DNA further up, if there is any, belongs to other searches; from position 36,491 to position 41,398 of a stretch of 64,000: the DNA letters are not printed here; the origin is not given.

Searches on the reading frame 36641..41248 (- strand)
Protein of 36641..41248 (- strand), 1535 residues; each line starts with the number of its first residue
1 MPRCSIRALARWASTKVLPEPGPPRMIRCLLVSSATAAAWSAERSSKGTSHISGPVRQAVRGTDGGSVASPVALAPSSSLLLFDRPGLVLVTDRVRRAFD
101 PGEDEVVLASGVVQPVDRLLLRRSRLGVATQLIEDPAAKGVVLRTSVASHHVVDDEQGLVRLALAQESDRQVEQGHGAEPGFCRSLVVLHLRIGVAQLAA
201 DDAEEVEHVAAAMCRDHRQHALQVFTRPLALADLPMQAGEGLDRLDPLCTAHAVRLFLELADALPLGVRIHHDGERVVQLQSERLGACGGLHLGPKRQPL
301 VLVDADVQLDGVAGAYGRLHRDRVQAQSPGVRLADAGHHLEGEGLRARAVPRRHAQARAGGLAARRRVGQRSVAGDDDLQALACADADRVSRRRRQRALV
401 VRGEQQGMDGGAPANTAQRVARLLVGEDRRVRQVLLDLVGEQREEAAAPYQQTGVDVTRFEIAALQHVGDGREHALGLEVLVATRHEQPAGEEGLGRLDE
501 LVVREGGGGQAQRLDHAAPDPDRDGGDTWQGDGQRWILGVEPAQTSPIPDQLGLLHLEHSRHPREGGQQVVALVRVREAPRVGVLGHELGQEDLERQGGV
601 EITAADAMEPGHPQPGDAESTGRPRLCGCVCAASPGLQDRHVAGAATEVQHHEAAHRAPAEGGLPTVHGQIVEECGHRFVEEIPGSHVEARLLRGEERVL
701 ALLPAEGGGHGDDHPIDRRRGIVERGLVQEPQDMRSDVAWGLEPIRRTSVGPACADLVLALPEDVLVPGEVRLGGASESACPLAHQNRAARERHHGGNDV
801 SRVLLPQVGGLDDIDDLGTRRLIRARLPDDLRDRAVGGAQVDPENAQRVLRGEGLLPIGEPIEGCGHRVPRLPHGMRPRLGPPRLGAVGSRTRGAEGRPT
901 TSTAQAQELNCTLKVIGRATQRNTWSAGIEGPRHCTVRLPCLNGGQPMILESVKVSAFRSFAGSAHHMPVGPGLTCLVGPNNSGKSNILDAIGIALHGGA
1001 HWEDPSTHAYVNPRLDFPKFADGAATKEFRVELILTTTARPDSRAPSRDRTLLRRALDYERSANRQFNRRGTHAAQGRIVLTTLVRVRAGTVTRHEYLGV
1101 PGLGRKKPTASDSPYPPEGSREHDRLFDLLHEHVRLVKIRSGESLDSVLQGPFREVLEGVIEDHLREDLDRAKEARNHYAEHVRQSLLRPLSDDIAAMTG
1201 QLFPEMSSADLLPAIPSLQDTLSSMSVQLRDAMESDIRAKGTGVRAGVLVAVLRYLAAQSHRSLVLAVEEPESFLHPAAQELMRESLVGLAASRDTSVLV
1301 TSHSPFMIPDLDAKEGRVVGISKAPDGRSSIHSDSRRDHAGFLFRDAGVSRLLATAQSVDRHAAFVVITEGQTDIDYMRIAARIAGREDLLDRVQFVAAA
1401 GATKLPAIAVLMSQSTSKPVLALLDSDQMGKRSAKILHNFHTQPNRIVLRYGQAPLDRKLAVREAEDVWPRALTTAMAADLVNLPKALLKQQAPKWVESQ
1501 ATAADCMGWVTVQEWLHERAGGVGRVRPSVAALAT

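Call 95: search_protein_families(library=padloc, proteins=[window:36641-41248:-], max_evalue=0.00001)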
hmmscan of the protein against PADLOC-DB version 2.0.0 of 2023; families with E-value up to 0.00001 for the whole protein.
window:36641-41248:- (1535 aa): 63 families (the best 25 are shown)
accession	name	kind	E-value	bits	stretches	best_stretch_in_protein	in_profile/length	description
PDLC02358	Old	-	9.2e-34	115.2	2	1154-1432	172-453/578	Old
PDLC02979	AriA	-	4.9e-23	80.5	2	1216-1308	272-373/373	-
PDLC04178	HEC-01A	-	1e-20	72.2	2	1241-1332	268-354/399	-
PDLC02980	AriA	-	1.1e-16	59.7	2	1261-1308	257-303/304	-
PDLC04168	GajA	-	4e-15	53.5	2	950-997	4-49/570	-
PDLC04389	PDC-M07A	-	8.9e-15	52.6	2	950-994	6-47/443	-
PDLC00096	GajA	-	2.7e-14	50.8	2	948-997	1-49/630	AAA ATPase domain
PDLC00099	GajA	-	2.8e-14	51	1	948-997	1-54/626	AAA ATPase domain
PDLC00071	GajA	-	3.3e-14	50.6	2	948-998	1-49/588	AAA ATPase domain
PDLC00073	GajA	-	3.4e-14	50.7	1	948-994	1-45/589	AAA ATPase domain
PDLC00086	GajA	-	1.4e-13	48.5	1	1238-1441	280-477/600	AAA ATPase domain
PDLC04135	mad3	-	1.7e-13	48.9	1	950-1340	2-356/374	mads_3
PDLC00091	GajA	-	2.1e-13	48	1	948-999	1-50/627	AAA ATPase domain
PDLC00078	GajA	-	1e-12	45.6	1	1209-1316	269-376/580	AAA ATPase domain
PDLC00070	GajA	-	1.7e-12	44.8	1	1145-1306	166-335/596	AAA ATPase domain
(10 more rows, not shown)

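Call 108: search_protein_families(library=pfam, proteins=[window:36641-41248:-], max_evalue=0.001)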
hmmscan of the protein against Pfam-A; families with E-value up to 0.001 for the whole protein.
window:36641-41248:- (1535 aa): 5 families
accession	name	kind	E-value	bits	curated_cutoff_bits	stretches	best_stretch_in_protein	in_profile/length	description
PF13175.12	AAA_15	-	1.4e-21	78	32.1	2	1223-1308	291-374/374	AAA ATPase domain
PF13304.12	AAA_21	-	2e-17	64.7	27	2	1253-1307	246-302/304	AAA domain, putative AbiEii toxin, Type IV TA system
PF13476.12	AAA_23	-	2.2e-09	38.7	27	1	953-1054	2-87/201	AAA domain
PF02463.25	SMC_N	-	2.3e-09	37.5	40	1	950-993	2-45/220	RecF/RecN/SMC N terminal domain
PF13555.12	AAA_29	-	6.6e-05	23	27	1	950-998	1-48/61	P-loop containing region of AAA domain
